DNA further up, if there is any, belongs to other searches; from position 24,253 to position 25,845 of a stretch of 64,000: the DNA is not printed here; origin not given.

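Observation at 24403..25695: DegT-family enzyme with active-site Lys replaced by His (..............), the ColD/E1 3-dehydratase signature, in an archaeon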

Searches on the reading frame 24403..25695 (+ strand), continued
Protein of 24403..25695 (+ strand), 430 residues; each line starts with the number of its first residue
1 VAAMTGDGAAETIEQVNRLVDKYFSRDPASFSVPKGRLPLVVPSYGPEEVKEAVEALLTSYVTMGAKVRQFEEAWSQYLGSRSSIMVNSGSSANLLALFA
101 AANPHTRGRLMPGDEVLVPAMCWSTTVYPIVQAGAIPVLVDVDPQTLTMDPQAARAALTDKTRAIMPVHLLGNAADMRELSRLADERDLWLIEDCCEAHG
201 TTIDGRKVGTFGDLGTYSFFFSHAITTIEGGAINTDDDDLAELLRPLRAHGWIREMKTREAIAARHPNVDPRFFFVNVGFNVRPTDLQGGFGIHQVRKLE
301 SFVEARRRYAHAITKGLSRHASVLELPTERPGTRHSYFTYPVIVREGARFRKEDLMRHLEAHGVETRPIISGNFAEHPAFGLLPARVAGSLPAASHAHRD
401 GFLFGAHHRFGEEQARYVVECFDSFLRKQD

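Call 20: find_related_loci(query=A2, collection=genome_contigs, flank=10000)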
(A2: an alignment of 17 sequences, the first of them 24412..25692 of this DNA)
Query A2 (427 aa) in genome_contigs; peptide patterns used: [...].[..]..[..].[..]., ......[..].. (x = any residue, [..] = any of these).
600 stretches matched a pattern (row limit reached: there are more); 589 encode a relative of the query (tblastn E <= 1e-3); the best 80 are kept; 80 distinct loci.
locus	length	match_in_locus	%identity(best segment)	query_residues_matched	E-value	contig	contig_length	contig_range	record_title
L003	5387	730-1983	49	7-423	1e-138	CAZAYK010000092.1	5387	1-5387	MAG TPA_asm: uncultured Dehalococcoidaceae bacterium isolate binchicken_co19_651 genome assembly, contig: NODE_27059_len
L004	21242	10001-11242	51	11-425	1e-135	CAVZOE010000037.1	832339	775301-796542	MAG: uncultured Candidatus Rokubacteria bacterium isolate MFD06298.bin.2.71 genome assembly, contig: contig_9431, whole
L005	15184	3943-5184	52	12-425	2e-134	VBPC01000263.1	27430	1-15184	MAG: Candidatus Rokuibacteriota bacterium isolate AR_45 14_0927_12_20cm_scaffold_1001, whole genome shotgun sequence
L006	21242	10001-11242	47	8-426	4e-133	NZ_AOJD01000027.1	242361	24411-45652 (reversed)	Halorubrum tebenquichense DSM 14210 contig_27, whole genome shotgun sequence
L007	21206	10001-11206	50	24-426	9e-133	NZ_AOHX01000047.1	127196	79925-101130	Natronorubrum sulfidifaciens JCM 14089 contig_47, whole genome shotgun sequence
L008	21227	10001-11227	52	17-425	1e-131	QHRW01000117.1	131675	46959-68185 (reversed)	MAG: Candidatus Rokuibacteriota bacterium isolate AR5 14_1009_16_40cm_scaffold_445_curated, whole genome shotgun sequenc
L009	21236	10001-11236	50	12-423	1e-130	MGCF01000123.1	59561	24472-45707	MAG: Candidatus Rokubacteria bacterium RIFCSPLOWO2_02_FULL_73_56 rifcsplowo2_02_scaffold_4087, whole genome shotgun sequ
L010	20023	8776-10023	50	8-425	4e-130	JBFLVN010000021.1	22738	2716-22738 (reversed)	MAG: Bdellovibrionota bacterium isolate MAG007 MAG007_21, whole genome shotgun sequence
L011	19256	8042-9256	47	8-417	2e-129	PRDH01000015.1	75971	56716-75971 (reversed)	MAG: Candidatus Thorarchaeota archaeon isolate OWC2 Thor_OWC2_015, whole genome shotgun sequence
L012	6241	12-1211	48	27-426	1e-128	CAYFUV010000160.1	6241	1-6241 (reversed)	MAG TPA_asm: uncultured Candidatus Bathyarchaeia archaeon isolate ERP108616_co1_152 genome assembly, contig: k119_291722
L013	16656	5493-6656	49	35-423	4e-128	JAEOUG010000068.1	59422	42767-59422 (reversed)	MAG: Candidatus Thorarchaeota archaeon isolate FT1_004 k127_15201024, whole genome shotgun sequence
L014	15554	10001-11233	51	12-425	3e-128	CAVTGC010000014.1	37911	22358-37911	MAG: uncultured Candidatus Rokubacteria bacterium isolate MFD09212.bin.1.136 genome assembly, contig: contig_68368, whol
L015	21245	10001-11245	45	11-426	3e-128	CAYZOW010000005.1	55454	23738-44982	MAG TPA_asm: uncultured Nitrosopumilaceae archaeon isolate SRP119689_co1_95 genome assembly, contig: NODE_626_length_554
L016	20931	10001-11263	47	4-423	2e-132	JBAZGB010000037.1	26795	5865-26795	MAG: Eubacteriales bacterium isolate SO_2017_LW3_34 NODE_4486_length_26795_cov_1.278311_LW162_2017, whole genome shotgun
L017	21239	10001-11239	45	8-423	3e-125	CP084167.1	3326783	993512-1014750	MAG: Candidatus Heimdallarchaeum endolithica isolate PR6 chromosome, complete genome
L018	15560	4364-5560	43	20-424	2e-125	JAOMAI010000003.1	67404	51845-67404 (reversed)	Candidatus Nitrosopelagicus sp. isolate AH-558-I11 AH-558-I11_NODE_3, whole genome shotgun sequence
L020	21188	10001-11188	47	34-423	9e-123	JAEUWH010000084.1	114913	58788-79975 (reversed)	MAG: Bdellovibrionaceae bacterium isolate new MAG-402 k141_254417, whole genome shotgun sequence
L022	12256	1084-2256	48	34-424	9e-122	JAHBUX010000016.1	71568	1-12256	MAG: Bdellovibrionales bacterium isolate ACE_BDE2 BDE2_16, whole genome shotgun sequence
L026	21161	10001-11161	47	40-426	3e-118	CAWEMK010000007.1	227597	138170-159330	MAG: uncultured Alphaproteobacteria bacterium isolate MFD05513.bin.3.117 genome assembly, contig: contig_29073, whole ge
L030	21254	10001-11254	43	10-426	8e-114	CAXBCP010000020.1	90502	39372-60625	MAG TPA_asm: uncultured Rhodospirillaceae bacterium isolate ERR2762135_concoct_49 genome assembly, contig: ERZ3421838.50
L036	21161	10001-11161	48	40-426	2e-110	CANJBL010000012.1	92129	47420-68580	MAG: Candidatus Marinimicrobia bacterium isolate RH-23may17-1068 genome assembly, contig: RH-23may17-C1683, whole genome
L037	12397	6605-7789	47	34-424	5e-110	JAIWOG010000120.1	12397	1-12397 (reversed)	MAG: Magnetospirillum sp. isolate W65 contig-93_372.8, whole genome shotgun sequence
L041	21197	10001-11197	45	31-424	7e-109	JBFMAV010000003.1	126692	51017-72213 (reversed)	MAG: Pseudomonadota bacterium isolate MAG147 MAG147_3, whole genome shotgun sequence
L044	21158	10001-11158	47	34-417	6e-108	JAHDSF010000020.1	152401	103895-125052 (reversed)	MAG: Rhodospirillales bacterium isolate SV3-B17.1 k141_76174, whole genome shotgun sequence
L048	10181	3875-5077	41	34-425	3e-107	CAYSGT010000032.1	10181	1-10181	MAG TPA_asm: Candidatus Woesearchaeota archaeon isolate SRP050083_co2_415 genome assembly, contig: NODE_5291_length_1018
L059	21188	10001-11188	46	34-424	3e-106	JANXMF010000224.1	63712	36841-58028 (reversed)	MAG: Pseudobdellovibrionaceae bacterium isolate 336R_concoct_85_sub 336R_k141_2450990, whole genome shotgun sequence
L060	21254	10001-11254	44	10-426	3e-104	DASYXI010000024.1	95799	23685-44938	MAG TPA_asm: Stellaceae bacterium isolate SMAG_U6304 k141_722163, whole genome shotgun sequence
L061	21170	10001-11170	45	36-423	4e-104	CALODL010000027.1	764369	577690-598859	MAG: uncultured Planctomycetota bacterium isolate LOGT_bin.0161 genome assembly, contig: contig_16730, whole genome shot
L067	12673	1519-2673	43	34-415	6e-100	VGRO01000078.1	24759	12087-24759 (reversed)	MAG: Deltaproteobacteria bacterium isolate M_DeepCast_65m_m1_011 M_DeepCast_65m_m1_011_Ga0194120_10003665, whole genome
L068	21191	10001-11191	40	37-424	2e-99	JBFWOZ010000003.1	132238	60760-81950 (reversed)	MAG: Bdellovibrionales bacterium isolate CA_2019_TPBF_148 NODE_1249_length_132238_cov_5.267025_TPBF, whole genome shotgu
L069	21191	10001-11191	40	34-423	3e-99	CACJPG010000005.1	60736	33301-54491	uncultured Thiothrix sp. isolate AG-447-N20 genome assembly, contig: AG-447-N20_NODE_5, whole genome shotgun sequence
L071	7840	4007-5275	38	5-422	3e-98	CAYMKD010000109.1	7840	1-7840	MAG TPA_asm: uncultured Pseudobdellovibrionaceae bacterium isolate SRP329715_co2_99 genome assembly, contig: NODE_16182_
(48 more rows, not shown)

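Call 32: find_encoding_contigs(protein=P0002, flank=10000, max_places=2)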
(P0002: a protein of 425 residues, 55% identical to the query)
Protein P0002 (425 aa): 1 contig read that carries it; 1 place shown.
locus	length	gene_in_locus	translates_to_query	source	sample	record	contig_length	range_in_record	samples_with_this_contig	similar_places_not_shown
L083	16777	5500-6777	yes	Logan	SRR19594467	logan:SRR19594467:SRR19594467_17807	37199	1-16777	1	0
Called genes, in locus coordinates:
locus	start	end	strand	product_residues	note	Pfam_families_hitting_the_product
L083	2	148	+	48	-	?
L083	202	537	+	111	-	-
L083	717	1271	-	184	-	-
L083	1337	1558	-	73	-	-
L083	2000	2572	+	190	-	PF00908:dTDP_sugar_isom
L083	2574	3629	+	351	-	PF01073:3Beta_HSD, PF01370:Epimerase, PF02719:Polysacc_synt_2, PF04321:RmlD_sub_bind, PF16363:GDP_Man_Dehyd, PF13460:NAD_binding_10 (weak)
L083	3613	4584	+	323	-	PF01370:Epimerase, PF04321:RmlD_sub_bind, PF16363:GDP_Man_Dehyd, PF02719:Polysacc_synt_2, PF07993:NAD_binding_4 (weak)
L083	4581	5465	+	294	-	PF00483:NTP_transferase, PF12804:NTP_transf_3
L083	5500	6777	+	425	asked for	PF01041:DegT_DnrJ_EryC1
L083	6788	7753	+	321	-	PF01073:3Beta_HSD, PF01370:Epimerase, PF02719:Polysacc_synt_2, PF04321:RmlD_sub_bind, PF05368:NmrA (weak), PF07993:NAD_binding_4 (faint), PF13460:NAD_binding_10 (weak), PF16363:GDP_Man_Dehyd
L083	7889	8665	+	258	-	PF01073:3Beta_HSD, PF01370:Epimerase, PF02719:Polysacc_synt_2, PF04321:RmlD_sub_bind, PF07993:NAD_binding_4, PF16363:GDP_Man_Dehyd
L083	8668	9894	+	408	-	PF13439:Glyco_transf_4, PF13579:Glyco_trans_4_4, PF00534:Glycos_transf_1, PF13692:Glyco_trans_1_4, PF13524:Glyco_trans_1_2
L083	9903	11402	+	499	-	PF01943:Polysacc_synt, PF13440:Polysacc_synt_3, PF03023:MurJ (weak)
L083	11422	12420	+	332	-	PF00535:Glycos_transf_2, PF10111:Glyco_tranf_2_2, PF13506:Glyco_transf_21 (faint), PF13641:Glyco_tranf_2_3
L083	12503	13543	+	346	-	PF00535:Glycos_transf_2, PF13641:Glyco_tranf_2_3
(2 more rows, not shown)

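Call 33: find_encoding_contigs(protein=P0004, flank=10000, max_places=2)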
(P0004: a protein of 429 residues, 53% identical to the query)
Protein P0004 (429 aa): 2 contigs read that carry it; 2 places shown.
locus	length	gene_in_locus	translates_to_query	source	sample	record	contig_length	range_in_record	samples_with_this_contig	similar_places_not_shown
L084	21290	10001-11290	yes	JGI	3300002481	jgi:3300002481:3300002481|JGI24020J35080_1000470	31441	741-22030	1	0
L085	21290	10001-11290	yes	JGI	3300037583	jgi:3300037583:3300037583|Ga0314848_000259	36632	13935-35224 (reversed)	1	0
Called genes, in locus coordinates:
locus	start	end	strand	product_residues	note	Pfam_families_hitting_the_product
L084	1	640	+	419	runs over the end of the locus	PF09861:Lar_N, PF21113:LarA_C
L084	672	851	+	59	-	-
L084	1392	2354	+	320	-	PF01073:3Beta_HSD, PF01370:Epimerase, PF02719:Polysacc_synt_2, PF04321:RmlD_sub_bind, PF07993:NAD_binding_4, PF08659:KR (weak), PF13460:NAD_binding_10 (weak), PF16363:GDP_Man_Dehyd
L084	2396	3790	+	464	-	PF03721:UDPG_MGDP_dh_N, PF00984:UDPG_MGDP_dh, PF03720:UDPG_MGDP_dh_C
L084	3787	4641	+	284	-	PF01370:Epimerase, PF04321:RmlD_sub_bind, PF01073:3Beta_HSD, PF02719:Polysacc_synt_2, PF16363:GDP_Man_Dehyd, PF07993:NAD_binding_4 (weak)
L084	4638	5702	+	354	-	PF00483:NTP_transferase, PF12804:NTP_transf_3, PF25084:LbH_EIF2B (weak), PF00132:Hexapep (faint), PF25087:GMPPB_C (weak)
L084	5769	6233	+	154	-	PF00908:dTDP_sugar_isom, PF14667:Polysacc_synt_C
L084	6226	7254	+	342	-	PF01073:3Beta_HSD, PF01370:Epimerase, PF02719:Polysacc_synt_2, PF04321:RmlD_sub_bind, PF07993:NAD_binding_4, PF13460:NAD_binding_10, PF16363:GDP_Man_Dehyd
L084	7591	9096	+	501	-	PF01943:Polysacc_synt, PF13440:Polysacc_synt_3, PF03023:MurJ (weak)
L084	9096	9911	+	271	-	PF13469:Sulfotransfer_3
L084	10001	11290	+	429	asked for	PF01041:DegT_DnrJ_EryC1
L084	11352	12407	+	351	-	PF01370:Epimerase, PF04321:RmlD_sub_bind, PF16363:GDP_Man_Dehyd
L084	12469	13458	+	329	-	PF01073:3Beta_HSD (faint), PF01370:Epimerase, PF02719:Polysacc_synt_2 (faint), PF04321:RmlD_sub_bind (weak), PF16363:GDP_Man_Dehyd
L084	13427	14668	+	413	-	PF13439:Glyco_transf_4, PF13477:Glyco_trans_4_2 (weak), PF13579:Glyco_trans_4_4, PF00534:Glycos_transf_1, PF13692:Glyco_trans_1_4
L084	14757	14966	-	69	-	-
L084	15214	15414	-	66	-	-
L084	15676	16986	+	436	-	PF03446:NAD_binding_2 (weak), PF03721:UDPG_MGDP_dh_N, PF00984:UDPG_MGDP_dh, PF03720:UDPG_MGDP_dh_C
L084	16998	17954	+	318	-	PF00535:Glycos_transf_2, PF10111:Glyco_tranf_2_2, PF13641:Glyco_tranf_2_3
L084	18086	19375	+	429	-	-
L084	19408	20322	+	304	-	PF00535:Glycos_transf_2, PF10111:Glyco_tranf_2_2 (faint), PF13641:Glyco_tranf_2_3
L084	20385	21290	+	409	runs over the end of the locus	PF13477:Glyco_trans_4_2, PF13439:Glyco_transf_4 (weak), PF13579:Glyco_trans_4_4, PF00534:Glycos_transf_1, PF13692:Glyco_trans_1_4, PF13524:Glyco_trans_1_2 (weak)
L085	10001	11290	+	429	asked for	PF01041:DegT_DnrJ_EryC1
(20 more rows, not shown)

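Call 36: search_protein_families(library=pfam, proteins=[L018:2649-4247:+, L011:11296-11745:-, L011:11742-12116:-, L020:12195-13223:+, L020:13210-13914:+, L006:9078-9989:+, L068:11944-13557:-, L071:5256-6458:+, L041:13922-14908:+, L010:11774-12709:+], max_evalue=0.001)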
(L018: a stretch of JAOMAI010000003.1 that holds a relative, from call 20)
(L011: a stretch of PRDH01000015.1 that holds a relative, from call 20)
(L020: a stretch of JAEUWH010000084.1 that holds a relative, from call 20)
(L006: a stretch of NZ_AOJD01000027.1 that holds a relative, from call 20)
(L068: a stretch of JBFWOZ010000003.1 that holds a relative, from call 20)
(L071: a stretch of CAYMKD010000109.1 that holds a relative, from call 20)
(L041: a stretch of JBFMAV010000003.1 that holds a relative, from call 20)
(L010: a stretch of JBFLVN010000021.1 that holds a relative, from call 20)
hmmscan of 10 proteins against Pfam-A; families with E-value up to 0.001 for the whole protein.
L018:2649-4247:+ (532 aa): 1 family
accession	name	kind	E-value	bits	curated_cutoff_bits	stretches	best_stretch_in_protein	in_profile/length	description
PF13231.12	PMT_2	-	1.2e-06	29.3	26.1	1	96-221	24-154/160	Dolichyl-phosphate-mannose-protein mannosyltransferase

L011:11296-11745:- (149 aa): 0 families

L011:11742-12116:- (124 aa): 0 families

L020:12195-13223:+ (342 aa): 7 families
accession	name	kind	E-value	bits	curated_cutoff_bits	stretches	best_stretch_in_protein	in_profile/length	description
PF01370.27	Epimerase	-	2.3e-54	184.8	20.9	1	25-266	1-240/240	NAD dependent epimerase/dehydratase family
PF16363.11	GDP_Man_Dehyd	-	4.5e-38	132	27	1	26-332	1-331/332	GDP-mannose 4,6 dehydratase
PF07993.18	NAD_binding_4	-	8.6e-14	51.7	20.1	1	27-200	1-209/258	Male sterility protein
PF01073.25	3Beta_HSD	-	1.2e-13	51.2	22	1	26-204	1-187/280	3-beta hydroxysteroid dehydrogenase/isomerase family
PF13460.12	NAD_binding_10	-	3.7e-12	46.9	27.2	1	29-178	1-131/184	NAD(P)H-binding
PF05368.20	NmrA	-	4.3e-08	33.6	27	1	23-138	3-106/298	NmrA-like family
PF02719.21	Polysacc_synt_2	-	1.4e-07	31.5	20.2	1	25-139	1-128/293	Polysaccharide biosynthesis protein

L020:13210-13914:+ (234 aa): 1 family
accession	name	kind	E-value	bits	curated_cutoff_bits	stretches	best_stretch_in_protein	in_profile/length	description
PF00535.33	Glycos_transf_2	-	5.4e-13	49.6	23.3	1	32-163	24-160/168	Glycosyl transferase family 2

L006:9078-9989:+ (303 aa): 11 families
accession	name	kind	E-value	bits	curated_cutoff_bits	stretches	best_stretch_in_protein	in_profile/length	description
PF01370.27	Epimerase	-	2e-60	204.6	20.9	1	5-231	1-240/240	NAD dependent epimerase/dehydratase family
PF16363.11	GDP_Man_Dehyd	-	2e-58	198.9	27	1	6-296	1-331/332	GDP-mannose 4,6 dehydratase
PF01073.25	3Beta_HSD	-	5.5e-27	94.9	22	1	6-213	1-224/280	3-beta hydroxysteroid dehydrogenase/isomerase family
PF04321.23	RmlD_sub_bind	-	2.5e-21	76.5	27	1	4-255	2-237/287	RmlD substrate binding domain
PF07993.18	NAD_binding_4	-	1.8e-19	70.3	20.1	2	63-196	87-238/258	Male sterility protein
PF02719.21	Polysacc_synt_2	-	4.5e-15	56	20.2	1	5-252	1-250/293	Polysaccharide biosynthesis protein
PF13460.12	NAD_binding_10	-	2e-13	51.1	27.2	1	9-167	1-144/184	NAD(P)H-binding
PF08659.16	KR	-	2e-06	28.3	22.6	1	5-121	3-143/180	KR domain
PF00106.31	adh_short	-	3.3e-06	27.1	26.6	0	4-49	2-47/195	short chain dehydrogenase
PF02254.24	TrkA_N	-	0.00049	20.8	23.8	0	10-62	5-58/116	TrkA-N domain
PF05368.20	NmrA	-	0.00055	20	27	0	2-70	2-75/298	NmrA-like family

L068:11944-13557:- (537 aa): 0 families

L071:5256-6458:+ (400 aa): 1 family
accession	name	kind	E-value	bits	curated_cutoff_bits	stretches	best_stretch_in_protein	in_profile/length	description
PF09594.16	GT87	-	3.7e-10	40.4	25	1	79-189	2-117/237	Glycosyltransferase family 87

L041:13922-14908:+ (328 aa): 1 family
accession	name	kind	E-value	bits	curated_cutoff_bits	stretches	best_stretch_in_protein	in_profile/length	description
PF03706.18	LPG_synthase_TM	-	8.4e-39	134.3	33.4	1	27-311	2-300/302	Lysylphosphatidylglycerol synthase TM region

L010:11774-12709:+ (311 aa): 7 families
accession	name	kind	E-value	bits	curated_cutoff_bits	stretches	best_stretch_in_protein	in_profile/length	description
PF16363.11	GDP_Man_Dehyd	-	5.4e-55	187.6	27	1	44-298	56-327/332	GDP-mannose 4,6 dehydratase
PF01370.27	Epimerase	-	4.2e-54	183.9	20.9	1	3-237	1-239/240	NAD dependent epimerase/dehydratase family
PF04321.23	RmlD_sub_bind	-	1.3e-20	74.1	27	1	1-153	1-137/287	RmlD substrate binding domain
PF02719.21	Polysacc_synt_2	-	4.8e-17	62.5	20.2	1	4-261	2-252/293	Polysaccharide biosynthesis protein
PF01073.25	3Beta_HSD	-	9.1e-14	51.6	22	1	5-182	2-192/280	3-beta hydroxysteroid dehydrogenase/isomerase family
PF07993.18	NAD_binding_4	-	3e-09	36.8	20.1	1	56-181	83-215/258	Male sterility protein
PF13460.12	NAD_binding_10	-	7.1e-05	23.2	27.2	1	7-151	1-130/184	NAD(P)H-binding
